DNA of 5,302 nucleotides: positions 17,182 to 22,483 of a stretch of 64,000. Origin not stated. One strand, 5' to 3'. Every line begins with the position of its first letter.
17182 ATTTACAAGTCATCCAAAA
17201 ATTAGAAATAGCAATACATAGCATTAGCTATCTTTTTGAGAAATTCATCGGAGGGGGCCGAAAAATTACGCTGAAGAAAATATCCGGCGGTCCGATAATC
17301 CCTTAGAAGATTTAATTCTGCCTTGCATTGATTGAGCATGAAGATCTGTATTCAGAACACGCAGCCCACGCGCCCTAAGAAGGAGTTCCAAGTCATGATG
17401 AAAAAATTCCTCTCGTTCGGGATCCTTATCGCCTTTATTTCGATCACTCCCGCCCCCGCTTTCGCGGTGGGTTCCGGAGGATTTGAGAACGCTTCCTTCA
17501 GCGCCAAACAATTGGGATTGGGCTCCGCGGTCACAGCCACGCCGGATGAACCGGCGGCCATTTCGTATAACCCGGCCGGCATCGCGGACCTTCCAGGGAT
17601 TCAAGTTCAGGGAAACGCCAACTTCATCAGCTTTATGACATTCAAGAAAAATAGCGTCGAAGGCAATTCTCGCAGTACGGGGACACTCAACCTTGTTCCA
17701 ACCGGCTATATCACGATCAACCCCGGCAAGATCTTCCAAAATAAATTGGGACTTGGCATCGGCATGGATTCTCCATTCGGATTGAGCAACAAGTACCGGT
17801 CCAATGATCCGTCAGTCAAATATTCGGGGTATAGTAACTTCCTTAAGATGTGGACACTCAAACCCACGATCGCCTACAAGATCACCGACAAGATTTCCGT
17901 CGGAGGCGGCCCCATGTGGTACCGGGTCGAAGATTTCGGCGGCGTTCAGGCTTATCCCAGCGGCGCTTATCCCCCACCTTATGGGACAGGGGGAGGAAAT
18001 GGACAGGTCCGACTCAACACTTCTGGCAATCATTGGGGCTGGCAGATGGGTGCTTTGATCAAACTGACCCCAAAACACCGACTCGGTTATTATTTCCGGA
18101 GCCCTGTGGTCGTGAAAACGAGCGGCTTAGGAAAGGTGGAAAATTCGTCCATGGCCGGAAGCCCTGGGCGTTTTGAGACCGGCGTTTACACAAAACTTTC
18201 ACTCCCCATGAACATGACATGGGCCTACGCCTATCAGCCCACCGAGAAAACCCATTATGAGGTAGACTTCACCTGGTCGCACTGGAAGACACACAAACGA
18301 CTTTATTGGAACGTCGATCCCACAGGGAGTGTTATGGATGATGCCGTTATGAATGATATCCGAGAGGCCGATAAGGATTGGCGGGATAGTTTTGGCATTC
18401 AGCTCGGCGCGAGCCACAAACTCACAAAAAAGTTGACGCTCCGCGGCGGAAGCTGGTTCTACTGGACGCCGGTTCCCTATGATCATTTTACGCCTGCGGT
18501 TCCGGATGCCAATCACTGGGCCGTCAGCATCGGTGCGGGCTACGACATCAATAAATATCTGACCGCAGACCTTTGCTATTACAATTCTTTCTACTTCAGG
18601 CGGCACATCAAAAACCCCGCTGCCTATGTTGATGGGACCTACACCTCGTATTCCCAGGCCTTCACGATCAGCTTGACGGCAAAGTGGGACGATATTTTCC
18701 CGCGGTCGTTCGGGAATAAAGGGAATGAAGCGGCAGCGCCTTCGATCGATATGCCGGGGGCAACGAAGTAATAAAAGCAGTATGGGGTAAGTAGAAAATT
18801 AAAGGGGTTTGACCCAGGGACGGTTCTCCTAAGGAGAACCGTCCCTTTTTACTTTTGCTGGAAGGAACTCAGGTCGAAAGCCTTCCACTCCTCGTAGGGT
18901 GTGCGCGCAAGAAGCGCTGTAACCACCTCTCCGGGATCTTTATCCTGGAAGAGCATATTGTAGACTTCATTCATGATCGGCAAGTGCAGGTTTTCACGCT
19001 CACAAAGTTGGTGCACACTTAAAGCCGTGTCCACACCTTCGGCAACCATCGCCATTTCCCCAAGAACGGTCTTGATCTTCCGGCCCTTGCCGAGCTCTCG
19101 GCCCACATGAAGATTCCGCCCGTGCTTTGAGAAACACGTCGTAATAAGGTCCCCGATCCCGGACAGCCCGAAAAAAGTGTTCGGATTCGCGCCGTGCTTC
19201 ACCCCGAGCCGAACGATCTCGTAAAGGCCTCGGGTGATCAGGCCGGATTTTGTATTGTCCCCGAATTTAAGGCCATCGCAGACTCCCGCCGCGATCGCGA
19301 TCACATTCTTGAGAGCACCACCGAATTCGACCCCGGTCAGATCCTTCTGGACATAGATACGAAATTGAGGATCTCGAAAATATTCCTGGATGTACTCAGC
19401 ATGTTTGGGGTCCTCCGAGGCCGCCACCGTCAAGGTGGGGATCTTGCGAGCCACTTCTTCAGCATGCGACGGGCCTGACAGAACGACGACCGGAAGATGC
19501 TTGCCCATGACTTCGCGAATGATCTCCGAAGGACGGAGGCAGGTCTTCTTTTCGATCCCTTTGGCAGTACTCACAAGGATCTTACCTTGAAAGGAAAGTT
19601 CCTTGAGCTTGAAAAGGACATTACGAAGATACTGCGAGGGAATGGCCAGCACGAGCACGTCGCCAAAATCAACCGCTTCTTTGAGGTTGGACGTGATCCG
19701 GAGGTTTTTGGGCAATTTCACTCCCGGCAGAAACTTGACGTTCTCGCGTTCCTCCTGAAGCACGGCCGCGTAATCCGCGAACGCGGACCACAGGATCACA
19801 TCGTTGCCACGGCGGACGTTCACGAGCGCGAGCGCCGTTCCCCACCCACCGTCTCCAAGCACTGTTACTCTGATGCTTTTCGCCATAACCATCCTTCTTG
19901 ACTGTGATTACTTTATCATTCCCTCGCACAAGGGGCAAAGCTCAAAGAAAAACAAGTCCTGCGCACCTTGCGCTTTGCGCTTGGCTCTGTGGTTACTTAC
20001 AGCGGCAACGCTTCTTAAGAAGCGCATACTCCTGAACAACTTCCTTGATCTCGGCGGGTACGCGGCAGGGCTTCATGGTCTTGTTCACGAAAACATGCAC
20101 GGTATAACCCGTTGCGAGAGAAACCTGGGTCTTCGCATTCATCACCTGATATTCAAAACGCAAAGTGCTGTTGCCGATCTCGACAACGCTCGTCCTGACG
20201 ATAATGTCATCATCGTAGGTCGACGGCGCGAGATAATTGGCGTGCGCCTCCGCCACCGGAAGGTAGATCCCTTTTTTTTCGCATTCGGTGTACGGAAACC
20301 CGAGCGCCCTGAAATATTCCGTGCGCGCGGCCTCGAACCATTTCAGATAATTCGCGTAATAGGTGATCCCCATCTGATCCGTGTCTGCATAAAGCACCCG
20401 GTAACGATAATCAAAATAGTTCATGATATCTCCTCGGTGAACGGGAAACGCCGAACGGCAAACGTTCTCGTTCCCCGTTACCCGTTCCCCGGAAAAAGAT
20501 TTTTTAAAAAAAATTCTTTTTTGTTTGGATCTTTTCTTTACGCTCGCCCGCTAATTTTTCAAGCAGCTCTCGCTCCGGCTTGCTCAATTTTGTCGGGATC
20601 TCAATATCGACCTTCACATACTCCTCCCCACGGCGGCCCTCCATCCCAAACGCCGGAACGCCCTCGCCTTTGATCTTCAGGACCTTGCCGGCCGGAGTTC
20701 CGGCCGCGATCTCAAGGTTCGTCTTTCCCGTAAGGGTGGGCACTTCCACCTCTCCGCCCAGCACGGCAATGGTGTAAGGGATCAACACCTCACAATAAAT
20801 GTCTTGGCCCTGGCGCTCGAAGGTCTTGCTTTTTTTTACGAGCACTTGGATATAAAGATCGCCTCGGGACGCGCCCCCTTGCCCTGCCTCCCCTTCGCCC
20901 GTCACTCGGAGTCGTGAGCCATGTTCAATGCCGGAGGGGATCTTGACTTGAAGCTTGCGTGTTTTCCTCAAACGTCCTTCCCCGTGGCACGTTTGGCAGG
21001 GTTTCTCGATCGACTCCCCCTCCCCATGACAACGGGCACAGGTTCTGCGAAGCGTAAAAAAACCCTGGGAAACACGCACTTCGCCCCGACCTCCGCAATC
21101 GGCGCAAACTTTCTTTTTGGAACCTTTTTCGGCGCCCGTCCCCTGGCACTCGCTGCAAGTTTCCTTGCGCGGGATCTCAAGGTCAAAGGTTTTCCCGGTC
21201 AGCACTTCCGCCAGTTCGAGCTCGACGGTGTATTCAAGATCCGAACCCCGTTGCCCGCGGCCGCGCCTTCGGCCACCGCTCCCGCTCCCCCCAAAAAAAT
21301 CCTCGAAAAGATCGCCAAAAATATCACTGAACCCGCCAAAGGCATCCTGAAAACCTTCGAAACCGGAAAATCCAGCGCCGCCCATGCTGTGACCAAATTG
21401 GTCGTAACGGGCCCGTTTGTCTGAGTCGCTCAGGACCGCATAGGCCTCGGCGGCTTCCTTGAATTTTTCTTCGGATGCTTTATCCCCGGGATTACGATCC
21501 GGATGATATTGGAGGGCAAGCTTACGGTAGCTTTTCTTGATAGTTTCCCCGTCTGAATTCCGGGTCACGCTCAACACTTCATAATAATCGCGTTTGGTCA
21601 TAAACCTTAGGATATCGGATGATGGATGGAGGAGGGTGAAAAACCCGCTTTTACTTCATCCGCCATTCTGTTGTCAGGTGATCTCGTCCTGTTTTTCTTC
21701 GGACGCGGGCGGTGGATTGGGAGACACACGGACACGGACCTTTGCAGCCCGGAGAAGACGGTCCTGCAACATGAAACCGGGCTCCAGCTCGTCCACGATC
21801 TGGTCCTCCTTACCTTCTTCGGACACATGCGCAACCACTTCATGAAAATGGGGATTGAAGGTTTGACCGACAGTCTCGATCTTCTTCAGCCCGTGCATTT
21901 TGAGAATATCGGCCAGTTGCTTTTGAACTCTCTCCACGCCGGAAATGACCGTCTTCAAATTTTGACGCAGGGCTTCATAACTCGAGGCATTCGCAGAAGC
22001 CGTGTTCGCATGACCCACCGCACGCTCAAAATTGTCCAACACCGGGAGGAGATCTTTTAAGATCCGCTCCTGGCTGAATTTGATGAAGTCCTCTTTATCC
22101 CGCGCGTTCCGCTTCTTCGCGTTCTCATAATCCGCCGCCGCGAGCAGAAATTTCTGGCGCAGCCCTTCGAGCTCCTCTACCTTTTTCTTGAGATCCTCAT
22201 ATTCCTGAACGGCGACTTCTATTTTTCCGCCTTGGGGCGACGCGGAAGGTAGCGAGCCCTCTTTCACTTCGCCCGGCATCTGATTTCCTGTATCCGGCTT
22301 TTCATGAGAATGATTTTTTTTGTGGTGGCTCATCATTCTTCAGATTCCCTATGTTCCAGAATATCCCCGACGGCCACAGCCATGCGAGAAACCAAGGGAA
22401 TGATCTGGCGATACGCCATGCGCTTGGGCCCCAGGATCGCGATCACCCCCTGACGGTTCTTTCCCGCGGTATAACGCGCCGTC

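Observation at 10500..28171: A GH144/DUF3131-like (alpha/alpha)6 domain is duplicated: one free-standing secreted protein and one module embedded in the giant YD-repeat protein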

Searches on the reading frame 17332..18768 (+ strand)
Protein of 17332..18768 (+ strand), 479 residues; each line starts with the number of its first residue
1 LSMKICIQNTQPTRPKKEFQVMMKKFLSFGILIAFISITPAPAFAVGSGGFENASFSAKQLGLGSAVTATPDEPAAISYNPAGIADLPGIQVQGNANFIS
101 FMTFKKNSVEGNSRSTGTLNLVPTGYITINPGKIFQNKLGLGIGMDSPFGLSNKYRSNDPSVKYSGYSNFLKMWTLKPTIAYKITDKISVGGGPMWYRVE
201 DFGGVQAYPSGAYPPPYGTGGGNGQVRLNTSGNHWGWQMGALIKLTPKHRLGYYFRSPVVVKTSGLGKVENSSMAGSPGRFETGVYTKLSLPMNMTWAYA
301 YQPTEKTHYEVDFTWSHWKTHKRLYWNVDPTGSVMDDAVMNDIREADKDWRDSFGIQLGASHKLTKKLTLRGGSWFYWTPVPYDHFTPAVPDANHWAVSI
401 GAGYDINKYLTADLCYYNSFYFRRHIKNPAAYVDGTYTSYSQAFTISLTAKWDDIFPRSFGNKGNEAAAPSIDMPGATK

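Call 10: search_protein_families(library=pfam, proteins=[window:17332-18768:+], max_evalue=0.01)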
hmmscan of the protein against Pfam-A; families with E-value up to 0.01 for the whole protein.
window:17332-18768:+ (479 aa): 2 families
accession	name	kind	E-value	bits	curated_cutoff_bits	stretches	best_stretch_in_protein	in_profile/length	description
PF03349.22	Toluene_X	-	9e-43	146.7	29.7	1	47-430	9-393/421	Outer membrane protein transport protein (OMPP1/FadL/TodX)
PF10677.15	DUF2490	-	0.0031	17.7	29.8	0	168-198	31-60/186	Protein of unknown function (DUF2490)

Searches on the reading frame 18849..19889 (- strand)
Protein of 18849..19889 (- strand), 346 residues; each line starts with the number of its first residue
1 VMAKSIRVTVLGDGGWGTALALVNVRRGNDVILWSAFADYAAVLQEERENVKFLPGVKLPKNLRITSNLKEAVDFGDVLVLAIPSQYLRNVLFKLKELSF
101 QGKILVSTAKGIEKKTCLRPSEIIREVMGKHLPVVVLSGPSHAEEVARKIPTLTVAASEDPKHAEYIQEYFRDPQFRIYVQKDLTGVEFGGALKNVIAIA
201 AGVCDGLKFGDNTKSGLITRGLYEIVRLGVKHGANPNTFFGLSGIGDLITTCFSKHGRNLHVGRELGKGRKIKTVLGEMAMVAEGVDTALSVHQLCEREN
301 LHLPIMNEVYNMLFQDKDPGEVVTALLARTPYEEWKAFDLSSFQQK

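Call 10: search_protein_families(library=pfam, proteins=[window:18849-19889:-], max_evalue=0.01)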
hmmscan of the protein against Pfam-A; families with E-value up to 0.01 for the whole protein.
window:18849-19889:- (346 aa): 4 families
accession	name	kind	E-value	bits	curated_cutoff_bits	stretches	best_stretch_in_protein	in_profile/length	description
PF07479.19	NAD_Gly3P_dh_C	-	4.9e-54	182.8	25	1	183-323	1-141/142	NAD-dependent glycerol-3-phosphate dehydrogenase C-terminus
PF01210.29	NAD_Gly3P_dh_N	-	4.8e-49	166.8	23.1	1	8-163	2-157/158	NAD-dependent glycerol-3-phosphate dehydrogenase N-terminus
PF20618.3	GPD_NAD_C_bact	-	5.1e-16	59.4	27.6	1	243-309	1-66/66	Bacterial GPD, NAD-dependent C-terminal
PF03807.23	F420_oxidored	-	3.2e-08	34.5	21.6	1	7-110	1-93/94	NADP oxidoreductase coenzyme F420-dependent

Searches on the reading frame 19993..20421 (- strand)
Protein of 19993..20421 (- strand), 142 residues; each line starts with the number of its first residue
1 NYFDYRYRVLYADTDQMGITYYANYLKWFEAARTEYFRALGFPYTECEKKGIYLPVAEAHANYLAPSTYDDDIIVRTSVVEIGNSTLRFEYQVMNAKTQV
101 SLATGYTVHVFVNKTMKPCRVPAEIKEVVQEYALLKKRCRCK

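Call 73: search_protein_families(library=pfam, proteins=[window:19993-20421:-], max_evalue=0.01)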
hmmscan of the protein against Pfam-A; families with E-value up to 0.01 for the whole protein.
window:19993-20421:- (142 aa): 3 families
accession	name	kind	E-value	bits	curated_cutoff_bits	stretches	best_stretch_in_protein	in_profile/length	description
PF13279.12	4HBT_2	-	8.9e-22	78.3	25.5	1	10-127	2-120/122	Thioesterase-like superfamily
PF03061.28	4HBT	-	3.7e-17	62.8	20.6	1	17-100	1-77/79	Thioesterase superfamily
PF01643.23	Acyl-ACP_TE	-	0.0017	18.5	23.7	1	3-127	4-129/131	Acyl-ACP thioesterase N-terminal domain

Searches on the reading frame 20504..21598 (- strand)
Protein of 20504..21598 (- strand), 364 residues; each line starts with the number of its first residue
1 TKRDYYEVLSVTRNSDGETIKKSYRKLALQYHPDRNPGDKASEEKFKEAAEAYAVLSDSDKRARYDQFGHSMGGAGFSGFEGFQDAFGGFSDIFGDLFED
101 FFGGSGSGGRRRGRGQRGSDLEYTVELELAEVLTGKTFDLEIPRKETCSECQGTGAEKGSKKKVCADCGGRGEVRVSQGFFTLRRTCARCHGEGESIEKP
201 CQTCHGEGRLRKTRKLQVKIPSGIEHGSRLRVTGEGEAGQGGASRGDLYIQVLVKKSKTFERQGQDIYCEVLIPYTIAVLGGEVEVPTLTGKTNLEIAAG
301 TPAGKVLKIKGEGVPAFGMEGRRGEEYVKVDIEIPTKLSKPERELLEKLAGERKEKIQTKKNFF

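Call 10: search_protein_families(library=pfam, proteins=[window:20504-21598:-], max_evalue=0.01)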
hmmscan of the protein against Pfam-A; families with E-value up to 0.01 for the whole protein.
window:20504-21598:- (364 aa): 3 families
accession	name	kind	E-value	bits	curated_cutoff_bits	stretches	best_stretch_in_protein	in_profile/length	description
PF01556.23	DnaJ_C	-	1.9e-45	155.1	26.6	1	121-335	1-152/152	DnaJ C terminal domain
PF00226.36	DnaJ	-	1.6e-26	92.6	27.8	1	4-66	1-63/63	DnaJ domain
PF00684.25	DnaJ_CXXCXGXG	-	1.8e-14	54.1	32.7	1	148-208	1-65/65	DnaJ central domain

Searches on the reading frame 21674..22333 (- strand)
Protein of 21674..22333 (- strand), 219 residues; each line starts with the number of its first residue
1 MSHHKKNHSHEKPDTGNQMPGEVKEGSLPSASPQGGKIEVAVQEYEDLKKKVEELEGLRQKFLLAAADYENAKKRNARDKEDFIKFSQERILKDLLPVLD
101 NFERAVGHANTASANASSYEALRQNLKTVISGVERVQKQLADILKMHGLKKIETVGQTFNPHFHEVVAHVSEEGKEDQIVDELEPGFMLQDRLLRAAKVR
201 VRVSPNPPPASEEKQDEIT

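Call 10: search_protein_families(library=pfam, proteins=[window:21674-22333:-], max_evalue=0.01)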
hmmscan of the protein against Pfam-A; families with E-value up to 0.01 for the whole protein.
window:21674-22333:- (219 aa): 1 family
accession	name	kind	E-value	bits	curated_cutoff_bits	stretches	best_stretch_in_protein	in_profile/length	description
PF01025.24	GrpE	-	1.7e-40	138.8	25.8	1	35-201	10-163/165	GrpE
